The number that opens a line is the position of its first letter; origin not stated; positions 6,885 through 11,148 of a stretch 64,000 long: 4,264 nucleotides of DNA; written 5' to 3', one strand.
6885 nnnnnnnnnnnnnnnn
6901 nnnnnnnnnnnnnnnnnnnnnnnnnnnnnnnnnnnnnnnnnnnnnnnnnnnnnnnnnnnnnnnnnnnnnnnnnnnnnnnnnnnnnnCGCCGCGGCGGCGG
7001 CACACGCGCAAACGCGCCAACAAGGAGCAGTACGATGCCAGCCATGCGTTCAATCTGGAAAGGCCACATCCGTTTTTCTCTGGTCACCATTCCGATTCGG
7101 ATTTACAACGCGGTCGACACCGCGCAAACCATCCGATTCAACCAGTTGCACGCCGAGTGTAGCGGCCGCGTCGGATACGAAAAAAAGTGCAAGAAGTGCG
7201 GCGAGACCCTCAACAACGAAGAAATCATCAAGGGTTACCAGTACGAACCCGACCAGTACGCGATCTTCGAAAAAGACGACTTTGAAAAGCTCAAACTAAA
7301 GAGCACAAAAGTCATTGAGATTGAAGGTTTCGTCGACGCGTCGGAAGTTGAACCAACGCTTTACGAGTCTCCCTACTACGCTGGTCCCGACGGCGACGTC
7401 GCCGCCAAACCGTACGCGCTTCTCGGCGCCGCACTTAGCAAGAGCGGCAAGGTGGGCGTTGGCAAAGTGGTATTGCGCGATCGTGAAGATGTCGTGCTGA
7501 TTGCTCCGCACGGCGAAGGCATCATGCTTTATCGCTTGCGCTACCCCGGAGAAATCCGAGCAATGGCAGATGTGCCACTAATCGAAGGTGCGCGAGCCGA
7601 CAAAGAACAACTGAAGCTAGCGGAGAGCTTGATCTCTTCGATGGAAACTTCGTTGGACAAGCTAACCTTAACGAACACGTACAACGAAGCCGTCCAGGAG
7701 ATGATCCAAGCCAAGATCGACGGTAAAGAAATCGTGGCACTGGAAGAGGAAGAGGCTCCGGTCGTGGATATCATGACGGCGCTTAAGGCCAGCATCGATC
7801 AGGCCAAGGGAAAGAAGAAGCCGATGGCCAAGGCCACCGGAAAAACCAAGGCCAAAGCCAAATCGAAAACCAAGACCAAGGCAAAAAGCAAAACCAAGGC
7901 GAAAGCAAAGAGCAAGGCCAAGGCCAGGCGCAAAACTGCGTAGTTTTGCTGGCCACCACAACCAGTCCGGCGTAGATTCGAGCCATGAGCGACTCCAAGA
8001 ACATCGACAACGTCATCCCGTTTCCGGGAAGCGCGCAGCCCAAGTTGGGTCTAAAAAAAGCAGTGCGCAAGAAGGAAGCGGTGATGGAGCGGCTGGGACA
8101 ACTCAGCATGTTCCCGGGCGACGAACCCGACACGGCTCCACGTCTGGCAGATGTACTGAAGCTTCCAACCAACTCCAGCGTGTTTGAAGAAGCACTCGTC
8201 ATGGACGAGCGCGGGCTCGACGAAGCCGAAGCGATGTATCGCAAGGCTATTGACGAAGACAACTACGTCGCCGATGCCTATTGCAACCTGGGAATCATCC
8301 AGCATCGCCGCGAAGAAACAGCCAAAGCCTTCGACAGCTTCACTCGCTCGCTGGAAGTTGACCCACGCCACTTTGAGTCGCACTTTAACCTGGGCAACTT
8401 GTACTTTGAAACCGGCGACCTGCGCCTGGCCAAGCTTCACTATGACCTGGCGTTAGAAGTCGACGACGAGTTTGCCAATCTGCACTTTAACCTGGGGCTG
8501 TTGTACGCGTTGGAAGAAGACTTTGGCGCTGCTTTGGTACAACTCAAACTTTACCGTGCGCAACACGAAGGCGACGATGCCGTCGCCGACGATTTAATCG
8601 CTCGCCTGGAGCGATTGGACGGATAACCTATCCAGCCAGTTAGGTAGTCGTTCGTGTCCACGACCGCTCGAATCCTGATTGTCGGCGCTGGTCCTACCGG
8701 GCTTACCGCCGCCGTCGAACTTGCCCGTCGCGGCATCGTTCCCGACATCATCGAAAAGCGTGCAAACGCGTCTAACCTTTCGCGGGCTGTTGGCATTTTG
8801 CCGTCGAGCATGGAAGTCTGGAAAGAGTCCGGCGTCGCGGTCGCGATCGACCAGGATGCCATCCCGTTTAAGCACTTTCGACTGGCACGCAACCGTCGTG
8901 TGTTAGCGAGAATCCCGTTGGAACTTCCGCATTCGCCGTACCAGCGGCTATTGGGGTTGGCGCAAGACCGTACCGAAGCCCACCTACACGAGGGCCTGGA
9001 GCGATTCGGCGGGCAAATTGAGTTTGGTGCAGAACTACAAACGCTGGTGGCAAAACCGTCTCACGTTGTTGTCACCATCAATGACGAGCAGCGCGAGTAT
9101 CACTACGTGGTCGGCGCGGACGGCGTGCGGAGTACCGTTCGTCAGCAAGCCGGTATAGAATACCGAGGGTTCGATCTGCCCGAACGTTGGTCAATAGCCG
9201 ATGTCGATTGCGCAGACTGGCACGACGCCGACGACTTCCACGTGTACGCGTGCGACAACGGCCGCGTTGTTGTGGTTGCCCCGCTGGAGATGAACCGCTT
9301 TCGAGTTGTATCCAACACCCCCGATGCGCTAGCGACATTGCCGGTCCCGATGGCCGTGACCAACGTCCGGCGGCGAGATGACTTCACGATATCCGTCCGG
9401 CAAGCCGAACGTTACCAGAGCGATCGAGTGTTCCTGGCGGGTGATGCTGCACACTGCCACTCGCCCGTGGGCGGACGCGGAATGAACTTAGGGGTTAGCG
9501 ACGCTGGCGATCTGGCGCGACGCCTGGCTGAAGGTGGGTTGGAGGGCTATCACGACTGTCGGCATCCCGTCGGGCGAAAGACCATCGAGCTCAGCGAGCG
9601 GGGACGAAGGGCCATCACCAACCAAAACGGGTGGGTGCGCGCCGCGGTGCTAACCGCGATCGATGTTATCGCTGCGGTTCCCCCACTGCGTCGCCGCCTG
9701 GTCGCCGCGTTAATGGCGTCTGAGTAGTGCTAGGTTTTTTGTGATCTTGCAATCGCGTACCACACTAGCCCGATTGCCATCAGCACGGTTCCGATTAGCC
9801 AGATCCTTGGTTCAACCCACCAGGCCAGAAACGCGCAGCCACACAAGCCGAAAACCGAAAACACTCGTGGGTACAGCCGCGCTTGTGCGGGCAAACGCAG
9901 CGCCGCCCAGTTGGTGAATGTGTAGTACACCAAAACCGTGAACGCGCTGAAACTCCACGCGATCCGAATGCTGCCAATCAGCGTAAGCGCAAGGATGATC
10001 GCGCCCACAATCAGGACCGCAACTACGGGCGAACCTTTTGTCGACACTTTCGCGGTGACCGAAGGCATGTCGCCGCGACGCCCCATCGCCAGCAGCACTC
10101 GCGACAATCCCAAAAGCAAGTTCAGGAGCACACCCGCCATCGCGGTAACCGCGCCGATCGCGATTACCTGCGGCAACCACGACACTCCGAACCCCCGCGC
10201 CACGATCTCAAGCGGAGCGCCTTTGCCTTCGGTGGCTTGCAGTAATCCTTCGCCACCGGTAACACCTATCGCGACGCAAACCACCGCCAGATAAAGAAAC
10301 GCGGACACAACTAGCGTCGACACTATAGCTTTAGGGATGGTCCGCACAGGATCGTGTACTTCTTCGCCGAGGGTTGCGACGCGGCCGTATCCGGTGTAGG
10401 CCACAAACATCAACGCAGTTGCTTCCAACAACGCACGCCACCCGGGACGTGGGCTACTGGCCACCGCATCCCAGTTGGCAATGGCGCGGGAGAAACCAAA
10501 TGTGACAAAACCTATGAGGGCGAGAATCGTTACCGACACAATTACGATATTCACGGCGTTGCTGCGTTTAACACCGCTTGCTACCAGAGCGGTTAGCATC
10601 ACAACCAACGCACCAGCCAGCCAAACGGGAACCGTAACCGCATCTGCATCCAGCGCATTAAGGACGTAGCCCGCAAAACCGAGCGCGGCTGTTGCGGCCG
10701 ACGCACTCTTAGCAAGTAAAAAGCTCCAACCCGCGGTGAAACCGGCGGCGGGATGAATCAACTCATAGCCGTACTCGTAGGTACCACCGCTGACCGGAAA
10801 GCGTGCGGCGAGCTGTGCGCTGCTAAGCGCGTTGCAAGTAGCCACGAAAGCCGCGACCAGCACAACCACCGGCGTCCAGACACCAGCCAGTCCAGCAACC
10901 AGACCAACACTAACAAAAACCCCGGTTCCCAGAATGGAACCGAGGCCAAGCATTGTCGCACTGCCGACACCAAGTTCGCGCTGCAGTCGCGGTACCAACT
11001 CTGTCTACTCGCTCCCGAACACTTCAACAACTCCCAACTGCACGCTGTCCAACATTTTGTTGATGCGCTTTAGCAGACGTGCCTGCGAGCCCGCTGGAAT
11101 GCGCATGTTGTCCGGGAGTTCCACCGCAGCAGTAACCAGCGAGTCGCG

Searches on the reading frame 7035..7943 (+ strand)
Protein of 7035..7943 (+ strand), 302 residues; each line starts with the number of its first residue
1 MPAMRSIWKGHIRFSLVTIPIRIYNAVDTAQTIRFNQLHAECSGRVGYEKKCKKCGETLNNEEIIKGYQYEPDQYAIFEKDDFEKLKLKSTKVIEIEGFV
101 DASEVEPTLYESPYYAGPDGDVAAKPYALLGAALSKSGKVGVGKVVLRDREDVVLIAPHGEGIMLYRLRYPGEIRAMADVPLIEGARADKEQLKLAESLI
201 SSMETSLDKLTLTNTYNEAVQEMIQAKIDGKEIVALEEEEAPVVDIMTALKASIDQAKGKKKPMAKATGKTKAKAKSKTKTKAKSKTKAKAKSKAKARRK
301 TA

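Call 77: search_protein_families(library=pfam, proteins=[window:7035-7943:+], max_evalue=0.0001)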
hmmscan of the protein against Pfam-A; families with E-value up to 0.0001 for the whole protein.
window:7035-7943:+ (302 aa): 1 family
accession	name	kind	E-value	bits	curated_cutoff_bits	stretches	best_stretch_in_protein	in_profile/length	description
PF02735.22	Ku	-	2e-45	155.5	25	1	14-195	2-190/190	Ku70/Ku80 beta-barrel domain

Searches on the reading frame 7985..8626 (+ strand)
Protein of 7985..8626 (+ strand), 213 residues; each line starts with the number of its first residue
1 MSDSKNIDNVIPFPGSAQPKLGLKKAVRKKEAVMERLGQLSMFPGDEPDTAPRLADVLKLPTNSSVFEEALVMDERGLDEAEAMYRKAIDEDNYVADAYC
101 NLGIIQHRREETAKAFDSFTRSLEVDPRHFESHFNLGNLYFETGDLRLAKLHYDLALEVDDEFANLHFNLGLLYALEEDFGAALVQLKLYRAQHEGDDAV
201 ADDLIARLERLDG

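Call 77: search_protein_families(library=pfam, proteins=[window:7985-8626:+], max_evalue=0.0001)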
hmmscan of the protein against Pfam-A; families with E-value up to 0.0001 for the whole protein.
window:7985-8626:+ (213 aa): 8 families
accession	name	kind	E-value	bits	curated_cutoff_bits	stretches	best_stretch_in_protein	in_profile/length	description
PF00515.34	TPR_1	-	7e-19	67.2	27.8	2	96-129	1-34/34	Tetratricopeptide repeat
PF13431.12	TPR_17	-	6.8e-16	57.6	24.4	1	119-149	2-32/34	Tetratricopeptide repeat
PF13414.12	TPR_11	-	2e-14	53.4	26.8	1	137-175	1-39/42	TPR repeat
PF07719.23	TPR_2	-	9.9e-14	50.7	27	0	131-161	2-32/34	Tetratricopeptide repeat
PF13181.12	TPR_8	-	5.4e-13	48.4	25.7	0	131-161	2-32/34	Tetratricopeptide repeat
PF13424.12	TPR_12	-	4.8e-10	39.9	30.1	1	78-126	26-75/77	Tetratricopeptide repeat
PF13432.12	TPR_16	-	1.3e-08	35.6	32.7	0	135-186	2-52/65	Tetratricopeptide repeat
PF14559.12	TPR_19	-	1.2e-06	29.2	25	0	111-154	6-49/68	Tetratricopeptide repeat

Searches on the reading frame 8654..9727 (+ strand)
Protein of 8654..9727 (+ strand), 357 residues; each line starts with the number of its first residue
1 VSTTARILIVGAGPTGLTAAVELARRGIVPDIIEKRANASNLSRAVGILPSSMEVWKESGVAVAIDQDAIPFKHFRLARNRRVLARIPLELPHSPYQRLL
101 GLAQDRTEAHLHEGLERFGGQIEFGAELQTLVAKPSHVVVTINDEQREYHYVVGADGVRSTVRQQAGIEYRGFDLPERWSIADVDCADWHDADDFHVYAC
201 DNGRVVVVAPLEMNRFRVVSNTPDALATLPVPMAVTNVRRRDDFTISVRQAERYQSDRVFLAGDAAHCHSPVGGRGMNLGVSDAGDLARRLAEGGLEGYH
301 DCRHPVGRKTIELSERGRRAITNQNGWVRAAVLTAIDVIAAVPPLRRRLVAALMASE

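Call 77: search_protein_families(library=pfam, proteins=[window:8654-9727:+], max_evalue=0.0001)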
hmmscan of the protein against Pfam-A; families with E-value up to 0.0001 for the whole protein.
window:8654-9727:+ (357 aa): 5 families
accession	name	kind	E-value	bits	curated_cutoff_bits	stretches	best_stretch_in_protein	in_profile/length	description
PF01494.25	FAD_binding_3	-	2.1e-58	198.6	22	2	6-213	3-220/349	FAD binding domain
PF01266.30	DAO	-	3.9e-07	30.4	27.9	1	6-53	1-50/353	FAD dependent oxidoreductase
PF13450.12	NAD_binding_8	-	3.5e-06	27.6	21.9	1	9-38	1-30/68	NAD(P)-binding Rossmann-like domain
PF07992.20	Pyr_redox_2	-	2.1e-05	24.5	26.1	0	6-39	2-35/291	Pyridine nucleotide-disulphide oxidoreductase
PF13738.12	Pyr_redox_3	-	7.4e-05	22.6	30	0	8-38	1-32/305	Pyridine nucleotide-disulphide oxidoreductase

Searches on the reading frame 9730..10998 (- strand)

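Call 54: search_protein_families(library=pfam, proteins=[window:9730-10998:-], max_evalue=0.001)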
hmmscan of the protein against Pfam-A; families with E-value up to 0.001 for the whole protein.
window:9730-10998:- (422 aa): 2 families
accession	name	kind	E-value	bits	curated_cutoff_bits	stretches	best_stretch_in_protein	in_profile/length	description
PF00324.27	AA_permease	-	5.1e-41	141.3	24.6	1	14-413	2-424/470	Amino acid permease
PF13520.12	AA_permease_2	-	1.2e-35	123.7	27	1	9-391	1-400/427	Amino acid permease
